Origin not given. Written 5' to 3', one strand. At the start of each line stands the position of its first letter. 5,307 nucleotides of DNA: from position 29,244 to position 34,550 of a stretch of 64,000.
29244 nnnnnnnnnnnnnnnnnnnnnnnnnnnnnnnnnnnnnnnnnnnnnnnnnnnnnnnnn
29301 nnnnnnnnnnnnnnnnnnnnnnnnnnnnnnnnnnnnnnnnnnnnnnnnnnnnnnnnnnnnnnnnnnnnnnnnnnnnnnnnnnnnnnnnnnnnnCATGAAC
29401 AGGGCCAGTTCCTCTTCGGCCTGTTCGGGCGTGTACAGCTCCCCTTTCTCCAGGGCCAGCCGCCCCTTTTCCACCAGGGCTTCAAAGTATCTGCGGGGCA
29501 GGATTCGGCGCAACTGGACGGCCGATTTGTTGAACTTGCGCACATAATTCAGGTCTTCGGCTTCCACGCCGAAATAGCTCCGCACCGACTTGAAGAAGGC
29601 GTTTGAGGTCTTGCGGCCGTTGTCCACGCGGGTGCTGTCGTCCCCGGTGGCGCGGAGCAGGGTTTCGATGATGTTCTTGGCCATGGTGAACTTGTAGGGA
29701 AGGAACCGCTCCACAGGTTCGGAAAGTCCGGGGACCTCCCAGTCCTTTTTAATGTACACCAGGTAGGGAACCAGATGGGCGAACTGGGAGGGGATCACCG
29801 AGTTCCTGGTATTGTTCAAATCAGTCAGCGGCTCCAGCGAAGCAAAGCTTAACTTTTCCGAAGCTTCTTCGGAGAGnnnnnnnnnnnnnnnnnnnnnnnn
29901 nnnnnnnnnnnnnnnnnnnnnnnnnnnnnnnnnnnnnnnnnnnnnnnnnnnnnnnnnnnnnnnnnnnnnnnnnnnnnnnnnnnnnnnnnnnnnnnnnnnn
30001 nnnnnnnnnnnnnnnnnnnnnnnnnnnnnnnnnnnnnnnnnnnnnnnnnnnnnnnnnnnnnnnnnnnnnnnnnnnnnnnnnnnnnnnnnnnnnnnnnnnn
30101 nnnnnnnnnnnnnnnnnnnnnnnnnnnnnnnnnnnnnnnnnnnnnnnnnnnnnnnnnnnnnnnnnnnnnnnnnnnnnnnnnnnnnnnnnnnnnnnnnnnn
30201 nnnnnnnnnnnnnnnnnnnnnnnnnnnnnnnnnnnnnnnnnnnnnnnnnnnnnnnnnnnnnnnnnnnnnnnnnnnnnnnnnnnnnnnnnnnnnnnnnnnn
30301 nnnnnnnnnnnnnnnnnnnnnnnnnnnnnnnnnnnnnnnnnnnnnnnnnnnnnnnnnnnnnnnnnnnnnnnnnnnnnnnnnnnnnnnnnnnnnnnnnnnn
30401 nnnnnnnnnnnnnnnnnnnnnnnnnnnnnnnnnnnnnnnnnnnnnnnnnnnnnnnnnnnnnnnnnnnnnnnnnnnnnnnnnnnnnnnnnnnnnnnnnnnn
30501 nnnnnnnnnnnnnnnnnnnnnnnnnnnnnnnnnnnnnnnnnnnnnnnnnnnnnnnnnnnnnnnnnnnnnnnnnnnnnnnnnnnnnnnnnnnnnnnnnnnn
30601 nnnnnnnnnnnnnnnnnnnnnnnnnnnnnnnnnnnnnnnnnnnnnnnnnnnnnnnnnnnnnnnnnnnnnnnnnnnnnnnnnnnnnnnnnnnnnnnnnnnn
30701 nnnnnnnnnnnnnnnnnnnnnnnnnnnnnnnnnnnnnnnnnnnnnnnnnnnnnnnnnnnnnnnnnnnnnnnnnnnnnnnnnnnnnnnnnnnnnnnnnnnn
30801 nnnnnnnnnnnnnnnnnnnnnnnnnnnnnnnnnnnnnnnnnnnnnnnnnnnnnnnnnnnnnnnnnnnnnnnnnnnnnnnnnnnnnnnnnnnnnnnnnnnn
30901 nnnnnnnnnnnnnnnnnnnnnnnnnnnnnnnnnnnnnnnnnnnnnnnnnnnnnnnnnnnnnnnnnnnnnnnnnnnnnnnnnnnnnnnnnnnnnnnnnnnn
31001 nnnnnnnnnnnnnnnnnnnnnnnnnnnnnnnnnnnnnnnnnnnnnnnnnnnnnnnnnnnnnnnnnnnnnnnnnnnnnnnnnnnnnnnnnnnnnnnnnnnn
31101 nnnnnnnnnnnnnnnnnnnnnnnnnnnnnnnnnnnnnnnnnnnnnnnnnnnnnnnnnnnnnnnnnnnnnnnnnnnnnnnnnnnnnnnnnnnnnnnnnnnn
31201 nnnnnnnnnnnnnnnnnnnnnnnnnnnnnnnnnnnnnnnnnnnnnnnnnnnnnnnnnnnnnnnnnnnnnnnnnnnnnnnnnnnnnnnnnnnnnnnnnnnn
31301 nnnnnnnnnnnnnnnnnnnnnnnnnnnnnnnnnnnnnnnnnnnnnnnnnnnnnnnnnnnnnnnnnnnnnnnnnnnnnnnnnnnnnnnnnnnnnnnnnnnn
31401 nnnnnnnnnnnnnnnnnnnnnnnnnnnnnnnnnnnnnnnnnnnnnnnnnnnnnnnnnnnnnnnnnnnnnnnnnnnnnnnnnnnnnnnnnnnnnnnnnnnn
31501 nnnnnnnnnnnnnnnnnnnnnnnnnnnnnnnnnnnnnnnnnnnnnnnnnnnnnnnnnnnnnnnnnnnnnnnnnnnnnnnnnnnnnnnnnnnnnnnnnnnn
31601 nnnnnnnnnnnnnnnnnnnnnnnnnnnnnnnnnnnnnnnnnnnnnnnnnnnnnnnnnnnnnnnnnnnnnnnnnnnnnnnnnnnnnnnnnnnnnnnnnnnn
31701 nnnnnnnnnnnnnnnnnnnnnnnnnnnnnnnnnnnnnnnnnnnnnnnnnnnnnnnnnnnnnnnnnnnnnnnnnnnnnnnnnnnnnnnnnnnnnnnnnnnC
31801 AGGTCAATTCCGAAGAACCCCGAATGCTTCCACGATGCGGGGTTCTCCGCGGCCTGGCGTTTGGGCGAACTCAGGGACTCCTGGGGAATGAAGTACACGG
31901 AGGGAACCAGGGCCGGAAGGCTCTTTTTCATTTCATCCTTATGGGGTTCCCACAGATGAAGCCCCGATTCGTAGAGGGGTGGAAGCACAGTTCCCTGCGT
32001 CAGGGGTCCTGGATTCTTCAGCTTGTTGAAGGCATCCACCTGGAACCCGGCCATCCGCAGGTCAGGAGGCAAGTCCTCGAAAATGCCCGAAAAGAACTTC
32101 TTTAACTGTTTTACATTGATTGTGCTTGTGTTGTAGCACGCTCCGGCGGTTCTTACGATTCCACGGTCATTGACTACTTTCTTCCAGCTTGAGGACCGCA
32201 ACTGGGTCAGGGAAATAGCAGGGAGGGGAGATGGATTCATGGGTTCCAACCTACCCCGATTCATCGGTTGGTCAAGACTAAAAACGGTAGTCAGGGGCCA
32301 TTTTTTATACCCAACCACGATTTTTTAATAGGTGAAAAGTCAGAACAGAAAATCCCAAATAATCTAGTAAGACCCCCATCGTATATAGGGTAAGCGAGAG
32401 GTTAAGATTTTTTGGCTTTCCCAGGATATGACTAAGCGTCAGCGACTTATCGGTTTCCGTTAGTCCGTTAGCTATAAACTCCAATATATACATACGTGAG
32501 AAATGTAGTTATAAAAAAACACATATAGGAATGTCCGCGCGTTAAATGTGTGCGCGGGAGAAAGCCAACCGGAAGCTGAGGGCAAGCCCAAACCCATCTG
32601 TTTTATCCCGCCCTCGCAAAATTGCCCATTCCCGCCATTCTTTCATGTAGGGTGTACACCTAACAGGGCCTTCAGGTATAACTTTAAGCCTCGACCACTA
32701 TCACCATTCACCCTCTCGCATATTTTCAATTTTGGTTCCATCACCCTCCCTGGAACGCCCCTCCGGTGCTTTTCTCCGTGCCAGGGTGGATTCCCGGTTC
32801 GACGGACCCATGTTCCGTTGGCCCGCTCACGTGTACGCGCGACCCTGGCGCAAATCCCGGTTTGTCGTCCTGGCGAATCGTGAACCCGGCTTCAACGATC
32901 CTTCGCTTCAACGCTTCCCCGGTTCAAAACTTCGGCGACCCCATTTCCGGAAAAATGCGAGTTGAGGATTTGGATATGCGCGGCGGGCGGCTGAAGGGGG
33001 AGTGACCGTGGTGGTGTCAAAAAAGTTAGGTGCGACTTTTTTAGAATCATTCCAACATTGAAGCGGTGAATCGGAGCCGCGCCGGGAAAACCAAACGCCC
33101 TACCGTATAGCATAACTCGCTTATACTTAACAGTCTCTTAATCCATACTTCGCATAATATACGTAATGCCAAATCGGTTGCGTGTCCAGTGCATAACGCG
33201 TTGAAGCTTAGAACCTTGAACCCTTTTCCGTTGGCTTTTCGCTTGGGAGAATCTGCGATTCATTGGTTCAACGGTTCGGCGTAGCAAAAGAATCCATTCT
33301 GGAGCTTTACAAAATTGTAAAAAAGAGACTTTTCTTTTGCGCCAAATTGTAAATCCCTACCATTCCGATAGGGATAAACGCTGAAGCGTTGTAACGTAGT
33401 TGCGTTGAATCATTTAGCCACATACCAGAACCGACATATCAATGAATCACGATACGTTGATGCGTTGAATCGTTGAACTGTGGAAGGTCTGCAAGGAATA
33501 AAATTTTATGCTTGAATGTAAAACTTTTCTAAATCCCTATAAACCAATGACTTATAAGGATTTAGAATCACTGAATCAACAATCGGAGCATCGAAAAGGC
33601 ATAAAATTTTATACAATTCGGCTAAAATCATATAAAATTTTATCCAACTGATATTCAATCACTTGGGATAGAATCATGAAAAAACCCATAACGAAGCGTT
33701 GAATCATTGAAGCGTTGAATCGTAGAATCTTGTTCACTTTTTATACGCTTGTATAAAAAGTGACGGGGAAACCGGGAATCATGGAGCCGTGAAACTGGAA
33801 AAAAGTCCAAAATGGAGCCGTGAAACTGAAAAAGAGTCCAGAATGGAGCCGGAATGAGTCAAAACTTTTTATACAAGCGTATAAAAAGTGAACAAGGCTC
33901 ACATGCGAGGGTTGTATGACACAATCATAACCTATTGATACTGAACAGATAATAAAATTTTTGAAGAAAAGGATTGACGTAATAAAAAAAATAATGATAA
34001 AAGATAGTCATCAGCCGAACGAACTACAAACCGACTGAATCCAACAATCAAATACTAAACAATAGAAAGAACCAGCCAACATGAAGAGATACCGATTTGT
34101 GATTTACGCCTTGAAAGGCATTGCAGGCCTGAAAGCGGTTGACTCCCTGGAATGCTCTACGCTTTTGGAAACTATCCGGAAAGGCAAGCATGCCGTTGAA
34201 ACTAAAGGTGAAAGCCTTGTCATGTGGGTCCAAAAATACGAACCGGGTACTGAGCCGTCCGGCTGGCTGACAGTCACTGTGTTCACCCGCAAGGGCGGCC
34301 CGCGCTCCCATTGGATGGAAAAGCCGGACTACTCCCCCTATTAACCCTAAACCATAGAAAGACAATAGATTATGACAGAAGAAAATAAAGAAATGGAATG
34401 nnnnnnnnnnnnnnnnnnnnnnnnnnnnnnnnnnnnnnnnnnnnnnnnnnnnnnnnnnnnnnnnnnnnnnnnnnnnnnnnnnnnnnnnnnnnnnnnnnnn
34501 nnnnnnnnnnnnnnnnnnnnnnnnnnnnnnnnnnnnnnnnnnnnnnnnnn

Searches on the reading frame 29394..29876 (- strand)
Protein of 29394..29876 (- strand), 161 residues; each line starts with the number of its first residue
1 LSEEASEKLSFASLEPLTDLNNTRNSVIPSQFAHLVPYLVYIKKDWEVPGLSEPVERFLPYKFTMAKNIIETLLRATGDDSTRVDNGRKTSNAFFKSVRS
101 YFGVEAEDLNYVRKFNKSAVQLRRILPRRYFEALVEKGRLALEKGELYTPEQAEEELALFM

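Call 73: predict_structure(protein=window:29394-29876:-)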
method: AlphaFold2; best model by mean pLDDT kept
length: 161 residues; sequences in the alignment: 1
mean_pLDDT: 39.1   pTM: 0.28
mean pLDDT of the five models: 39.1, 38.3, 37.2, 36.1, 35.2
residues with pLDDT >= 90: 0; 70-90: 0; 50-70: 21; < 50: 140
segments of 3 or more residues with pLDDT < 50: 1-105, 107-116, 121-123, 125-127, 141-143, 147-154, 159-161
pLDDT, mean of each block of 10 residues (from residue 1): 30 28 32 39 31 31 36 34 36 42 42 49 49 51 48 49 36
secondary structure, 60 per line:
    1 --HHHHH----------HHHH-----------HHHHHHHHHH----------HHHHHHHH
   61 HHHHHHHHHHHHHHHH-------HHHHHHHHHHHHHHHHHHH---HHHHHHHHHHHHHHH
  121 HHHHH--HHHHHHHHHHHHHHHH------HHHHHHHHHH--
elements in order: H3-7 H18-21 H33-42 H53-76 H84-102 H106-125 H128-143 H150-159

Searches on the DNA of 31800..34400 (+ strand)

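Call 4: search_rna_families(source=window, start=31800, end=34400, threshold=evalue, max_evalue=10, show_alignments=3)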
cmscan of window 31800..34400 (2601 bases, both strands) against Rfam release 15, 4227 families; matches with E-value up to 10: 4.
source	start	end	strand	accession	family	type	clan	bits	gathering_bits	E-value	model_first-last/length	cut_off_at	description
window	33599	33674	-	RF01163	snoR64a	Gene; snRNA; snoRNA; CD-box;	-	22.5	45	1.2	1-77/77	no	Small nucleolar RNA snoR64a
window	33288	33388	-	RF00561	SNORA40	Gene; snRNA; snoRNA; HACA-box;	-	21.5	51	1.2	1-128/128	no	Small nucleolar RNA SNORA40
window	33617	33685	-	RF00278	SNORD50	Gene; snRNA; snoRNA; CD-box;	-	19.7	42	1.2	1-72/72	no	Small nucleolar RNA SNORD50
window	33324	33340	+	RF00489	ctRNA_p42d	Gene; antisense;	-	16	50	7.8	1-46/46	no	ctRNA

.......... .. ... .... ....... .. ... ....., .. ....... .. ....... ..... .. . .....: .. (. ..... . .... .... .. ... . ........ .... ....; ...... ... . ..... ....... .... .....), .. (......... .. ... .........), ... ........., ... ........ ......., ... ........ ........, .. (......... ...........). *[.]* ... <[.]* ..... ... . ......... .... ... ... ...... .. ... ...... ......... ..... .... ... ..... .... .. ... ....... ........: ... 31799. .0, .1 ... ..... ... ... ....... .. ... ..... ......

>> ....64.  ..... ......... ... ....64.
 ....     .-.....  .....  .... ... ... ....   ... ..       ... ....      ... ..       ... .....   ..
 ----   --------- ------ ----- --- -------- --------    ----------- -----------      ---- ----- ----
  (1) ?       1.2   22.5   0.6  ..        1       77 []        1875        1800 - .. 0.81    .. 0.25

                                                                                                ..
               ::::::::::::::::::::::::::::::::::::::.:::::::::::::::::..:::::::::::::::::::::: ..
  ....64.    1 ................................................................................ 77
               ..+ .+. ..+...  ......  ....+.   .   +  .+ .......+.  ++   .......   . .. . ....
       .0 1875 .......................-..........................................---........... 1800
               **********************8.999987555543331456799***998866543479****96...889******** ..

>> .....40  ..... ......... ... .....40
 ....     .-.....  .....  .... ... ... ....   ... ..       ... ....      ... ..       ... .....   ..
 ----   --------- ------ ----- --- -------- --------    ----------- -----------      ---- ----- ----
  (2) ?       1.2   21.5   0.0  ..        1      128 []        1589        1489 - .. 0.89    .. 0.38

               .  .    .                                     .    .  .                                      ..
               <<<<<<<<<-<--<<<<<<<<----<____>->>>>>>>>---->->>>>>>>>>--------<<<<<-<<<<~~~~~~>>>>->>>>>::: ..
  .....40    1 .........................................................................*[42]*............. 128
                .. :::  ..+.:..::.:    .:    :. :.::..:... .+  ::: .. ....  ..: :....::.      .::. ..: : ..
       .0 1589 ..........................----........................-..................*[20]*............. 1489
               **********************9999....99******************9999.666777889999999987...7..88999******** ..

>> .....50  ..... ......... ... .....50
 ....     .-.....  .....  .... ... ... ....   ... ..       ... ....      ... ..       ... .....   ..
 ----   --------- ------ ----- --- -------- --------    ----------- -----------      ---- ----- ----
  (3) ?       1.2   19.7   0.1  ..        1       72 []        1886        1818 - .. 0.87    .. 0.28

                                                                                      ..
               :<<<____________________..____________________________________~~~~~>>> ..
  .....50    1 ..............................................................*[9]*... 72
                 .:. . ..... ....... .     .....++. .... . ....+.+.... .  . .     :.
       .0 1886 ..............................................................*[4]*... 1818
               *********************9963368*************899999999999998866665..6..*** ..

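Call 6: search_dna_similar(query=window:32200-34200:+, collection=phages, mode=distant)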
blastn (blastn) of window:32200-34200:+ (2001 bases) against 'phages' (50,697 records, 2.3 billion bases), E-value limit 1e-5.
No match.

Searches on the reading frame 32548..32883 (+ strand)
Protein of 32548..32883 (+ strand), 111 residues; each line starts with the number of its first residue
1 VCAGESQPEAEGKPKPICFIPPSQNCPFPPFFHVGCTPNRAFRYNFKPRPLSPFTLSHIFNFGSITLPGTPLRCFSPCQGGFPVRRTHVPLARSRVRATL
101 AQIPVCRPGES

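Call 11: search_protein_families(library=pfam, proteins=[window:32548-32883:+], max_evalue=0.1)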
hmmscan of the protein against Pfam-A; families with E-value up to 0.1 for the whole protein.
window:32548-32883:+ (111 aa): 0 families

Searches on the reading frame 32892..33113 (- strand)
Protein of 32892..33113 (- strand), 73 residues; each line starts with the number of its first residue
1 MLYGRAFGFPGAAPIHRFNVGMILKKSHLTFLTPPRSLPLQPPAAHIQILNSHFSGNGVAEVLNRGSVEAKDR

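Call 11: search_protein_families(library=pfam, proteins=[window:32892-33113:-], max_evalue=0.1)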
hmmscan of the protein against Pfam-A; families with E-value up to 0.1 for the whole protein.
window:32892-33113:- (73 aa): 1 family
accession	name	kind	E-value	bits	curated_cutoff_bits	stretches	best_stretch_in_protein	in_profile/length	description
PF17743.7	DUF5580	-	0.046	14.2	23.9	1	23-66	39-80/94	Family of unknown function (DUF5580) N-terminal domain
